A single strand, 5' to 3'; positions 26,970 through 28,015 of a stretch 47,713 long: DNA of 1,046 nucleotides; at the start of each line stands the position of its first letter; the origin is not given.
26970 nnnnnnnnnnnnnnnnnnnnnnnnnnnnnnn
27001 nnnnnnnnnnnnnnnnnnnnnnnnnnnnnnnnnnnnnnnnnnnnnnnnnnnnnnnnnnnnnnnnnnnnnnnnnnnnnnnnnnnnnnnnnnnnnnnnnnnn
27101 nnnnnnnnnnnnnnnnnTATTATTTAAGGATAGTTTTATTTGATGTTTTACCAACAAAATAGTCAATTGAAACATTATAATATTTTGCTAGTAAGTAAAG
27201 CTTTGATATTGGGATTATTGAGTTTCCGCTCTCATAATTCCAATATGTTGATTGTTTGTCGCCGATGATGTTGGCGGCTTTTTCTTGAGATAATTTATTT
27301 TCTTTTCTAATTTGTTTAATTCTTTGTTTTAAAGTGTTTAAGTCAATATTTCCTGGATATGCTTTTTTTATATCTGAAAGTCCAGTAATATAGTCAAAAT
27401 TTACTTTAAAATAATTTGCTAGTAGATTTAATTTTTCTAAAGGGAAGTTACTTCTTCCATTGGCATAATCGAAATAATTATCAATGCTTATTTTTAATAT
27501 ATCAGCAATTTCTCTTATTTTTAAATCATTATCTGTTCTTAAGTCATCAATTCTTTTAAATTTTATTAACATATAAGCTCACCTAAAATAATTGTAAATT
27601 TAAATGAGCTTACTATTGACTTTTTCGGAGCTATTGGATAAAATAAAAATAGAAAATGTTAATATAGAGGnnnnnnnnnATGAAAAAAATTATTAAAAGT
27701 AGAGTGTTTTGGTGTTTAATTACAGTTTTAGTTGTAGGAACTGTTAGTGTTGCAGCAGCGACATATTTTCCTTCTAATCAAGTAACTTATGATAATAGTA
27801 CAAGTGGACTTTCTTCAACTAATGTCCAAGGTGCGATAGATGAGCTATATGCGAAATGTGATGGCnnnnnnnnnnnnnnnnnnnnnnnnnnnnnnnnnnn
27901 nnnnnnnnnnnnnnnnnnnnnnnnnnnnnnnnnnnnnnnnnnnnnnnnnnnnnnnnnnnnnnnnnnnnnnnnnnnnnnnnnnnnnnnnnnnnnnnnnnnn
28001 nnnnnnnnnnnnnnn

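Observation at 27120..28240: Paralogous 'XRE repressor + membrane-anchored repeat protein' module, copy 1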

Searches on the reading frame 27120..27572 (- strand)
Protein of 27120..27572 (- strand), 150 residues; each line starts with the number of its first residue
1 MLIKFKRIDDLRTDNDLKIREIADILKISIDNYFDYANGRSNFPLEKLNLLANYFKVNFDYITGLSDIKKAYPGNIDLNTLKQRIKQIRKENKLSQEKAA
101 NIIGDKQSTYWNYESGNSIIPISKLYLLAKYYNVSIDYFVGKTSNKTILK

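Call 3: search_protein_families(library=pfam, proteins=[window:27120-27572:-], max_evalue=1)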
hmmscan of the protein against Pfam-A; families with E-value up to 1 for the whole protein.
window:27120-27572:- (150 aa): 9 families
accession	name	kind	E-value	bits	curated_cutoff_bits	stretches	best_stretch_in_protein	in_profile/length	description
PF01381.28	HTH_3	-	6.2e-20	71.4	23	2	85-139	1-55/55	Helix-turn-helix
PF12844.13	HTH_19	-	7.5e-19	67.8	30.2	2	83-140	2-59/64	Helix-turn-helix domain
PF13560.12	HTH_31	-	7.3e-08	33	27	2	83-135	4-57/64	Helix-turn-helix domain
PF08667.16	BetR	-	1.1e-06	29.2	21.6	1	18-88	24-93/148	BetR domain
PF15731.11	MqsA_antitoxin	-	1.5e-06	28.8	30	1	82-128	71-117/131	Antitoxin component of bacterial toxin-antitoxin system, MqsA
PF21380.2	Nrd1-Seb1_dom2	-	0.0017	18.8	27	1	111-126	10-25/57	Nrd1/Seb1, domain 2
PF13744.12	HTH_37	-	0.044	14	27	0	81-108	19-46/80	Helix-turn-helix domain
PF08281.18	Sigma70_r4_2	-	0.15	12.2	25.7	0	14-30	24-40/54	Sigma-70, region 4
PF22266.2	DUF6953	-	0.19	12.4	27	0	86-120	11-45/74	Family of unknown function (DUF6953)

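Call 7: search_protein_families(library=phrogs, proteins=[window:27120-27572:-], max_evalue=1)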
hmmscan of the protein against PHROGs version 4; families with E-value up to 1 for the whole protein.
window:27120-27572:- (150 aa): 37 families (the best 25 are shown)
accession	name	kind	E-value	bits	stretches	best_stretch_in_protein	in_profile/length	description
phrog_8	-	transcription regulation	3.5e-32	113.2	2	79-148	75-144/346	transcriptional regulator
phrog_4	-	transcription regulation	5.2e-19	69.5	2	79-146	135-198/400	transcriptional repressor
phrog_3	-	transcription regulation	3.7e-16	60.9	2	76-144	84-150/430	transcriptional repressor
phrog_2967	-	transcription regulation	3.8e-16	60.3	2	80-142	10-72/225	transcriptional regulator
phrog_2439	-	transcription regulation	2.1e-13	50.9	2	82-145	9-72/367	transcriptional regulator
phrog_1994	-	DNA, RNA and nucleotide metabolism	4.6e-12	47.2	2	83-148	2-67/170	DNA binding protein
phrog_147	-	transcription regulation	6.8e-10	40.2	2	80-129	4-54/100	transcriptional regulator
phrog_2328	-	transcription regulation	1.1e-08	35.9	2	79-138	14-73/128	transcriptional repressor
phrog_7396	-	unknown function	3.7e-07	31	1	84-145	19-83/227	-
phrog_19114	-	unknown function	1e-06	29.8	1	84-132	75-123/135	-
phrog_6378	-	unknown function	1.5e-06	29.3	2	79-129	7-57/131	-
phrog_6499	-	transcription regulation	1.2e-05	25.8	1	80-133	6-65/157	transcriptional regulator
phrog_5119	-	unknown function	1.5e-05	25.9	1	83-134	56-107/152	-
phrog_7950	-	transcription regulation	2e-05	25.6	1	77-116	4-43/68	transcriptional repressor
phrog_2104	-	unknown function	7.4e-05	23.9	1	82-117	41-76/103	-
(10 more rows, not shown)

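Call 8: search_protein_families(library=ncbifam, proteins=[window:27120-27572:-], max_evalue=1)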
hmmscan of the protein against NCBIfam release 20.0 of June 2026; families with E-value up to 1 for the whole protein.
window:27120-27572:- (150 aa): 16 families
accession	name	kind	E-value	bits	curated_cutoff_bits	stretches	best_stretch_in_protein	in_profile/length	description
NF041951.1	phage_RstR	subfamily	1.2e-19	70.6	80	2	81-147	3-69/108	RstR family transcriptional repressor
NF041575.1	antitoxPezA_Strep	equivalog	5.3e-10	39.5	290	2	83-142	4-63/158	type II toxin-antitoxin system antitoxin PezA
NF047948.1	male_kill_WMK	equivalog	3.1e-09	36.7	300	2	82-141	164-223/300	WO male-killing family protein Wmk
NF052239.1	antitox_spr1629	equivalog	9.2e-08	31.6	335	2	83-144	5-66/377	spr1629 family repressor/antitoxin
TIGR03830.1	CxxCG_CxxCG_HTH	subfamily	1.7e-07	31.1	61.8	1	79-125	64-110/127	type II TA system antitoxin MqsA family protein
NF007257.0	PRK09706.1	subfamily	4.1e-05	23.4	101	1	79-136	4-61/135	transcriptional repressor DicA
NF007271.0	PRK09726.1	equivalog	0.001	19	79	1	81-117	13-49/88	type II toxin-antitoxin system antitoxin HipB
NF003162.0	PRK04140.1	equivalog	0.0016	17.6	263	1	6-58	129-181/317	transcriptional regulator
NF007408.0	PRK09943.1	equivalog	0.0019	17.8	211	1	82-143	9-70/185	HTH-type transcriptional regulator PuuR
NF058600.1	TransRegSco1979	equivalog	0.0042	16.2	350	1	81-135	9-63/280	Sco1979 family transcriptional regulator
TIGR00270.2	TIGR00270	equivalog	0.021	14.6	110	1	82-122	77-116/159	multiprotein bridging factor aMBF1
NF040522.1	VC1465_fam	subfamily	0.047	13.7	70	1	85-124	1-40/111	VC1465 family Xer recombination activation factor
NF006015.0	PRK08154.1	subfamily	0.066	12.3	204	1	78-145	28-95/314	anaerobic benzoate catabolism transcriptional regulator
NF050110.1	TransRegBldD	equivalog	0.13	11.9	250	1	81-144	9-74/162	transcriptional regulator BldD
TIGR03070.1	couple_hipB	subfamily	0.16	12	71.65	1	83-116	5-38/58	type II toxin-antitoxin system Y4mF family antitoxin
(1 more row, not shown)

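Call 57: search_protein_families(library=padloc, proteins=[window:27120-27572:-], max_evalue=0.01)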
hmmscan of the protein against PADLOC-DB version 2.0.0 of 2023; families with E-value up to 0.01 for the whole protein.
window:27120-27572:- (150 aa): 12 families
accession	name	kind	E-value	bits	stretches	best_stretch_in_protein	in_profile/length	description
PDLC04142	capH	-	3.4e-13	48.5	2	79-146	5-72/103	capH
PDLC03945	RmrA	-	1.5e-09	35.5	1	83-146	5-68/394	-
PDLC03947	RmrA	-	4.8e-09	33.5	1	80-146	11-77/383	-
PDLC02926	HTH_VI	-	3.7e-08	31.5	1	81-140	2-61/92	-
PDLC03954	RmrA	-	1.7e-07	28.5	1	83-145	13-75/380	-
PDLC03951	RmrA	-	1e-06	26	1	83-145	11-73/400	-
PDLC03950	RmrA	-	0.00018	18.6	1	82-146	4-68/369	-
PDLC03952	RmrA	-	0.00019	18.4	1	82-146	24-88/395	-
PDLC03671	Control_protein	-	0.00029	19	1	81-140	15-74/84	control protein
PDLC03944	RmrA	-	0.0031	14.6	0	82-145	8-71/384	-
PDLC03949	RmrA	-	0.0041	14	0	82-144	4-66/363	-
PDLC03948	RmrA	-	0.0059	13.5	0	83-142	11-70/397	-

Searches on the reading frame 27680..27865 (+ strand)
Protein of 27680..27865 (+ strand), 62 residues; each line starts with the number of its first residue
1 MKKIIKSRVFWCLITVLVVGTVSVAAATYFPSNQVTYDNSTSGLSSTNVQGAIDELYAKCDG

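Call 110: search_protein_representatives(protein=window:27680-27865:+)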
Query: 62 residues. Proteins with E-value up to 0.001 (for the whole library): 1826; up to 1e-10: 308; up to 1e-30: 17. The best 150 are listed.
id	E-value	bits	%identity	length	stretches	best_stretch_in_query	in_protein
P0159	3.5e-215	696.8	59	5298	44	28-61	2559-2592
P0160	1.8e-98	331.7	55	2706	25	34-62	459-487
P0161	6.5e-82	279.9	49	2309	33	21-59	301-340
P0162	1.6e-52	187.9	43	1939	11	24-62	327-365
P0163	5.7e-51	183.1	64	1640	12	32-56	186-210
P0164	1.1e-46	169.7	52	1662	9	24-62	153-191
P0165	1.2e-43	160.2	57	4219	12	33-58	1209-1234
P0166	4.0e-43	158.6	54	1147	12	33-61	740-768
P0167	2.7e-39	146.6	49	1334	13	33-59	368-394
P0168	2.1e-37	140.7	44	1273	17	33-58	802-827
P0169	8.4e-36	135.7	48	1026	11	22-56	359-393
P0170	3.0e-34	130.8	65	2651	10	35-58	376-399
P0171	1.3e-33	128.8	58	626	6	32-61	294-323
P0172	1.2e-32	125.8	48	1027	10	33-61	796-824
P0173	7.6e-32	123.3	47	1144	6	23-61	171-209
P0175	2.5e-31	121.7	63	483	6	27-58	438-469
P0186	5.3e-26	105.0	55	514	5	20-56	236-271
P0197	2.9e-22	93.3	47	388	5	24-59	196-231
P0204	5.4e-21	89.3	53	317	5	30-60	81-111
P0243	8.0e-17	76.3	56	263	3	22-61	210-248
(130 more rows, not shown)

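Call 112: search_protein_families(library=pfam, proteins=[P0204, P0175, P0243, P0171, P0197, P0186, P0166, P0163], max_evalue=0.001)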
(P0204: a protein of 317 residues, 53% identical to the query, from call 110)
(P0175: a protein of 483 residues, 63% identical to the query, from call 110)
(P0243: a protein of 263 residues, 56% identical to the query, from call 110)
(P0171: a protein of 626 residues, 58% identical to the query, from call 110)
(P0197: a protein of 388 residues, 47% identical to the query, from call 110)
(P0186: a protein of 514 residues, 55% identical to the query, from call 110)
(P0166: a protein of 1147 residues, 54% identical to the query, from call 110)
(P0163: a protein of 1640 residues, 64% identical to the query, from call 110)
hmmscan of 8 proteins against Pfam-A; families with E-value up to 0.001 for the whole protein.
P0204 (317 aa): 3 families
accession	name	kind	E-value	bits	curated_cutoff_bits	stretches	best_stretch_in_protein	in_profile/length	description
PF24243.1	Phage_tail_C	-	0.00065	19.4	23.7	0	17-27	4-14/26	Phage tail tip domain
PF07106.19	TBPIP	-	0.0007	19.9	22.8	0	53-80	19-46/62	TBPIP/Hop2 winged helix domain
PF11148.14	DUF2922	-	0.00088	19.6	25.5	0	151-180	16-45/69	Protein of unknown function (DUF2922)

P0175 (483 aa): 6 families
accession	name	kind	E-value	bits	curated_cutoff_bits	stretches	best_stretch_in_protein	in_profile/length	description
PF07106.19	TBPIP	-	2e-07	31.2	22.8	0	447-470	22-45/62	TBPIP/Hop2 winged helix domain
PF11148.14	DUF2922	-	4.9e-07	30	25.5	0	346-390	17-63/69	Protein of unknown function (DUF2922)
PF23907.1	DUF7249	-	3.3e-05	25.2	27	0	298-367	18-85/93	Family of unknown function (DUF7249)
PF00404.24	Dockerin_1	-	0.00029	21.4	22.9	0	300-332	22-56/57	Dockerin type I domain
PF23857.1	Phage_TAC_19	-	0.00044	20.8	27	0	215-248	66-97/109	Phage tail chaperone protein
PF11248.13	DUF3046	-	0.00084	20.1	25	0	335-368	10-43/62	Protein of unknown function (DUF3046)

P0243 (263 aa): 0 families

P0171 (626 aa): 1 family
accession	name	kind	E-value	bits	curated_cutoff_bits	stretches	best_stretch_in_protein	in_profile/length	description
PF11148.14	DUF2922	-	4.5e-06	26.9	25.5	0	294-321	15-42/69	Protein of unknown function (DUF2922)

P0197 (388 aa): 1 family
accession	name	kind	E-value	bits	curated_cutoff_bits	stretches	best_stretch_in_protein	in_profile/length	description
PF09976.15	TPR_21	-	0.00016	21.9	25.5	0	113-170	121-181/193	Tetratricopeptide repeat-like domain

P0186 (514 aa): 1 family
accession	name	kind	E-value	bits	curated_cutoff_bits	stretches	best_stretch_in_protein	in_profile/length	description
PF11148.14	DUF2922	-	2.3e-05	24.7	25.5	0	27-53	13-39/69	Protein of unknown function (DUF2922)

P0166 (1147 aa): 4 families
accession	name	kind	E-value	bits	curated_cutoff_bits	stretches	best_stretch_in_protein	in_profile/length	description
PF11148.14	DUF2922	-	8.6e-07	29.2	25.5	0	434-461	14-41/69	Protein of unknown function (DUF2922)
PF02629.25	CoA_binding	-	5.2e-05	24.4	22.3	0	491-542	15-68/97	CoA binding domain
PF18338.7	BppL_N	-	5.6e-05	23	25.8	1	295-314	6-25/25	Lower baseplate protein N-terminal domain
PF09081.16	AMT4_dom_C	-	0.00059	20.1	27.6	0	114-134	18-38/64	Glucan 1,4-alpha-maltotetraohydrolase, domain C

P0163 (1640 aa): 6 families
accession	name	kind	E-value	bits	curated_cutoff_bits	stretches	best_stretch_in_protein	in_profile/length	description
PF07106.19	TBPIP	-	1.8e-11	44.2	22.8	0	1108-1132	22-46/62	TBPIP/Hop2 winged helix domain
PF06004.18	DUF903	-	2.6e-11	43.7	27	0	590-614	17-41/49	Bacterial protein of unknown function (DUF903)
PF04390.17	LptE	-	2.7e-10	41.4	23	0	310-388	39-112/118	Lipopolysaccharide-assembly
PF19642.4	DUF6145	-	2.7e-05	24.7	27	0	892-935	59-102/115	Family of unknown function (DUF6145)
PF11221.13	Med21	-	0.00014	22.6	37.3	0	287-390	6-83/144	Subunit 21 of Mediator complex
PF07363.16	DUF1484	-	0.00015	22.6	21.2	0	455-493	6-44/105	Protein of unknown function (DUF1484)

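Call 113: search_protein_families(library=phrogs, proteins=[P0204, P0175, P0243, P0171, P0186], max_evalue=0.00001)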
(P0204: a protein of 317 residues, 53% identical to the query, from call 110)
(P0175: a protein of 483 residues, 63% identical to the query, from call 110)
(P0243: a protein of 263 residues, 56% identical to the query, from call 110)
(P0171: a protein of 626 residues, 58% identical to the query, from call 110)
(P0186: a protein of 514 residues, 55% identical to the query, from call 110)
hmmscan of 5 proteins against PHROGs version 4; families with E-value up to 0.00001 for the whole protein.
P0204 (317 aa): 1 family
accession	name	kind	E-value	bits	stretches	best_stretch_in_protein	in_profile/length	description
phrog_2137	-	tail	4.8e-09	37.1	0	45-79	214-248/267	tail fiber protein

P0175 (483 aa): 4 families
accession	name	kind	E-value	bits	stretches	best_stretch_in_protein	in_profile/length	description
phrog_2137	-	tail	3.1e-11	44.3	0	212-246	220-254/267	tail fiber protein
phrog_37900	-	unknown function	6.9e-07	29.1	0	430-479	92-141/633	-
phrog_14739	-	unknown function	2.1e-06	28.3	0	322-335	7-20/44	-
phrog_963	-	tail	5.4e-06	27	0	445-480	38-74/219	baseplate wedge subunit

P0243 (263 aa): 3 families
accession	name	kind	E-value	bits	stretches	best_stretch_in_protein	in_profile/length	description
phrog_16348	-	unknown function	3.9e-12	46.3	0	91-119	189-217/818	-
phrog_36881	-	unknown function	6e-07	30.6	1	47-120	14-83/198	-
phrog_17509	-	unknown function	1.4e-06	29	0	63-137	103-183/281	-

P0171 (626 aa): 1 family
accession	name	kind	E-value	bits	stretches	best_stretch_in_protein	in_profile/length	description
phrog_2137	-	tail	1.3e-09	39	0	249-293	203-251/267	tail fiber protein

P0186 (514 aa): 3 families
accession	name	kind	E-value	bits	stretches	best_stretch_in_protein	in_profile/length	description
phrog_16348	-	unknown function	1.1e-13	51.4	0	226-252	192-218/818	-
phrog_17153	-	unknown function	3.3e-10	40.9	0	329-357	16-44/288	-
phrog_2137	-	tail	2.5e-06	28.2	0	29-62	221-254/267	tail fiber protein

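Call 114: search_solved_structures(query=P0204, max_evalue=1, show_alignments=2)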
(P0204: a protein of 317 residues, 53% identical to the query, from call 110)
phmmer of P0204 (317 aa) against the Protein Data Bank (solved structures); distinct sequences matched with E-value up to 1: 1.
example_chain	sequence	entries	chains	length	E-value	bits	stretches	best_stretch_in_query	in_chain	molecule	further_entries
4url_A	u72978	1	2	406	0.76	12.5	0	48-111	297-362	DNA TOPOISOMERASE IV, B SUBUNIT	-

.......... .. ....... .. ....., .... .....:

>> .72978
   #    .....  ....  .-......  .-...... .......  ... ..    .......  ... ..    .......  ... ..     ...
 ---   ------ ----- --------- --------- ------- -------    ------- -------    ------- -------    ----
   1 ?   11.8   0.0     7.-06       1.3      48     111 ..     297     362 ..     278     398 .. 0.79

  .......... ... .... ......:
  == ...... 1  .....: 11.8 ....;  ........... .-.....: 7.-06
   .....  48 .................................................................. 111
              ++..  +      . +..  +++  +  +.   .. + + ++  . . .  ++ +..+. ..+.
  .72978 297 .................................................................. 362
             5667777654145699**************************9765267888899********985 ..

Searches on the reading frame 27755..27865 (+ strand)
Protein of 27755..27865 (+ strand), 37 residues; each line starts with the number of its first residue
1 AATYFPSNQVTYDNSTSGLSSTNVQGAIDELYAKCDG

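Call 11: search_dna_similar(query=window:27755-27865:+, collection=phages, mode=protein, max_evalue=1, max_rows=40)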
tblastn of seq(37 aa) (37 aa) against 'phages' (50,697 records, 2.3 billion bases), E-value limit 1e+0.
Records with a match: 36; places in all: 36; records where one place covers at least 80% of the query: 16.
Best place of each record, by identity: 60-80% 6; <60% 30.
By first word of the organism name: Clostridium 15; Clostridioides 7; Faecalibacterium 4; Tenacibaculum 3; uncultured 3; Bacteriophage 1; Rhodobacteraceae 1; Vibrio 1; Yersinia 1.
By host as written in the record: - 13; Clostridium difficile 7; Clostridioides difficile 4; Tenacibaculum maritimum 3; Faecalibacterium prausnitzii 2; Clostridioides difficile HGP05 1; Clostridioides difficile TW69 1; Clostridioides difficile CD522418 1; and 4 more.
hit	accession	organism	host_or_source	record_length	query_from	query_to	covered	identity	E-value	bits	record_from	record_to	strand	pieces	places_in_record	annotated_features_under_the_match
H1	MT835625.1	Bacteriophage sp.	human fecal samples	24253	5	34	81%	56.7%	2e-3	38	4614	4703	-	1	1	record has no annotation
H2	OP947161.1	Rhodobacteraceae phage LS06-2018-MD05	-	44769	2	34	89%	48.5%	6e-2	34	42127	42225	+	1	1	virion structural protein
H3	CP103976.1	Clostridioides phage HGP05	Clostridioides difficile HGP05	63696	7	36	81%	53.3%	6e-4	39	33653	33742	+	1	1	record has no annotation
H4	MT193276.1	Clostridioides phage JD033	Clostridioides difficile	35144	7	36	81%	53.3%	1e-3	39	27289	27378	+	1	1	putative tail fiber protein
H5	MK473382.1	Clostridium phage JD032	Clostridioides difficile TW69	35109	7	36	81%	53.3%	1e-3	39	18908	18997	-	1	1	putative tail fiber protein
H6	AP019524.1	Tenacibaculum phage PTm1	Tenacibaculum maritimum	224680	7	36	81%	53.3%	5e-1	31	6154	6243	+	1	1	hypothetical protein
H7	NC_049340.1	Tenacibaculum phage PTm1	Tenacibaculum maritimum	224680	7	36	81%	53.3%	5e-1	31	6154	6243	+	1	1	hypothetical protein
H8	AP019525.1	Tenacibaculum phage PTm5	Tenacibaculum maritimum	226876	7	36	81%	53.3%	5e-1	31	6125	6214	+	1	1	hypothetical protein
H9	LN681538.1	Clostridium phage phiCD481-1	Clostridium difficile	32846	7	36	81%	50.0%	6e-3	37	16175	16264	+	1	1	putative phage tail fiber protein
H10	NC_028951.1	Clostridium phage phiCD481-1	Clostridium difficile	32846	7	36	81%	50.0%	6e-3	37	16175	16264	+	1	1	tail fiber protein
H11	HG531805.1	Clostridium phage CDMH1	-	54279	7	36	81%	50.0%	1e-2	35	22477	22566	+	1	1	CDHM1_gp29: putative tail fiber protein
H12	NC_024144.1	Clostridium phage CDMH1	-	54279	7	36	81%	50.0%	1e-2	35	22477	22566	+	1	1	CDHM1_gp29: tail fiber protein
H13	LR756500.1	uncultured phage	metagenomic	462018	5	36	86%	46.9%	2e-1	32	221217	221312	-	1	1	record has no annotation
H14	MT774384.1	uncultured phage cr8_1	human feces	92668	10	34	68%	60.0%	6e-1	31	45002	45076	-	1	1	hypothetical protein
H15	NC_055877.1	uncultured phage cr8_1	human feces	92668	10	34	68%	60.0%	6e-1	31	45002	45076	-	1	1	hypothetical protein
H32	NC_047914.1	Faecalibacterium phage FP_Taranis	Faecalibacterium prausnitzii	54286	10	31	59%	63.6%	2e-1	32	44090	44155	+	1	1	DUF6273 domain-containing protein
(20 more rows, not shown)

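Call 14: get_annotated_region(hit=H32, flank=4000)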
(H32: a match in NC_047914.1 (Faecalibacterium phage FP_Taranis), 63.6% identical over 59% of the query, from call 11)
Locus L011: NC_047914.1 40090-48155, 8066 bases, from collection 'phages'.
description: Faecalibacterium phage FP_Taranis, complete genome.
organism: Faecalibacterium phage FP_Taranis (NCBI taxid 2070186)
taxonomy: Viruses; Duplodnaviria; Heunggongvirae; Uroviricota; Caudoviricetes; Taranisvirus; Taranisvirus taranis
host: Faecalibacterium prausnitzii; source: -; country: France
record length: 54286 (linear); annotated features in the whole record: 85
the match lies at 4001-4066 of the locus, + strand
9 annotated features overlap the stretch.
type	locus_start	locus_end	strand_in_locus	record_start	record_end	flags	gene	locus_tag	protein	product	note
CDS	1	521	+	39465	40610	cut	-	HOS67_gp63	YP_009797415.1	baseplate protein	rasttk_feature_creation_tool=prodigal; baseplate P2 J-like protein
CDS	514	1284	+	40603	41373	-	-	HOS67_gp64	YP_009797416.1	baseplate protein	rasttk_feature_creation_tool=prodigal; Tail protein P2_I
CDS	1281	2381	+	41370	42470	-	-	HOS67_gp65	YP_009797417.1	tail fiber protein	rasttk_feature_creation_tool=prodigal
CDS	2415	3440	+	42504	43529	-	-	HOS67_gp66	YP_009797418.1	hypothetical protein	rasttk_feature_creation_tool=prodigal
CDS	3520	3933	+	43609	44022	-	-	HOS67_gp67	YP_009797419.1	hypothetical protein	rasttk_feature_creation_tool=prodigal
CDS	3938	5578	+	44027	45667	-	-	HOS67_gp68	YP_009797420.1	DUF6273 domain-containing protein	rasttk_feature_creation_tool=prodigal; hypothetical protein, DGR target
CDS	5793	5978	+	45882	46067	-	-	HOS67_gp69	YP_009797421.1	Arc-like repressor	rasttk_feature_creation_tool=prodigal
CDS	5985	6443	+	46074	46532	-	-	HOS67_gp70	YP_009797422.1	hypothetical protein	rasttk_feature_creation_tool=prodigal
CDS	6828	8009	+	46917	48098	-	-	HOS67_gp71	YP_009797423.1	Reverse transcriptase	rasttk_feature_creation_tool=prodigal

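Call 15: get_annotated_region(hit=H4, flank=3000)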
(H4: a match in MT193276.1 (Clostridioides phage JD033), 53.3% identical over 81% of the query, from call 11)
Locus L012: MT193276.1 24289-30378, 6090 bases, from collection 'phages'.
description: Clostridioides phage JD033, complete genome.
organism: Clostridioides phage JD033 (NCBI taxid 2723766)
taxonomy: Viruses; Duplodnaviria; Heunggongvirae; Uroviricota; Caudoviricetes; Sherbrookevirus
host: Clostridioides difficile; source: soil; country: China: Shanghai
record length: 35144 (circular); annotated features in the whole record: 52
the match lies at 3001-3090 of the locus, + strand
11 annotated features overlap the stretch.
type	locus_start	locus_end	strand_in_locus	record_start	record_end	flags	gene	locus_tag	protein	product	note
CDS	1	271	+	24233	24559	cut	-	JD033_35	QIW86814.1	hypothetical protein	-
CDS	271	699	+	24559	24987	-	-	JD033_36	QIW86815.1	XkdS protein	-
CDS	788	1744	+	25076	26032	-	-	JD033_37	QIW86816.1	putative baseplate-J protein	-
CDS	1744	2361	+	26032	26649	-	-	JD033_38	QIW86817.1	hypothetical protein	hypothetical protein Semix9P1_phi22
CDS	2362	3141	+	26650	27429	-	-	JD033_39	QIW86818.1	putative tail fiber protein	-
CDS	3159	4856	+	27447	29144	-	-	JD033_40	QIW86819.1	hypothetical protein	-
CDS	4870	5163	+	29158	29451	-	-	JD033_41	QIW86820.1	hypothetical protein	-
CDS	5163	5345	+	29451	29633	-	-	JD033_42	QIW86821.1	hypothetical protein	hypothetical protein Semix9P1_phi26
CDS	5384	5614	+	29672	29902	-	-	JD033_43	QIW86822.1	hypothetical protein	-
CDS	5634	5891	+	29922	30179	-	-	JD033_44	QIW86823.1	hypothetical protein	-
CDS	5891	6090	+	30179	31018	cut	-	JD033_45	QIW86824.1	putative endolysin protein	-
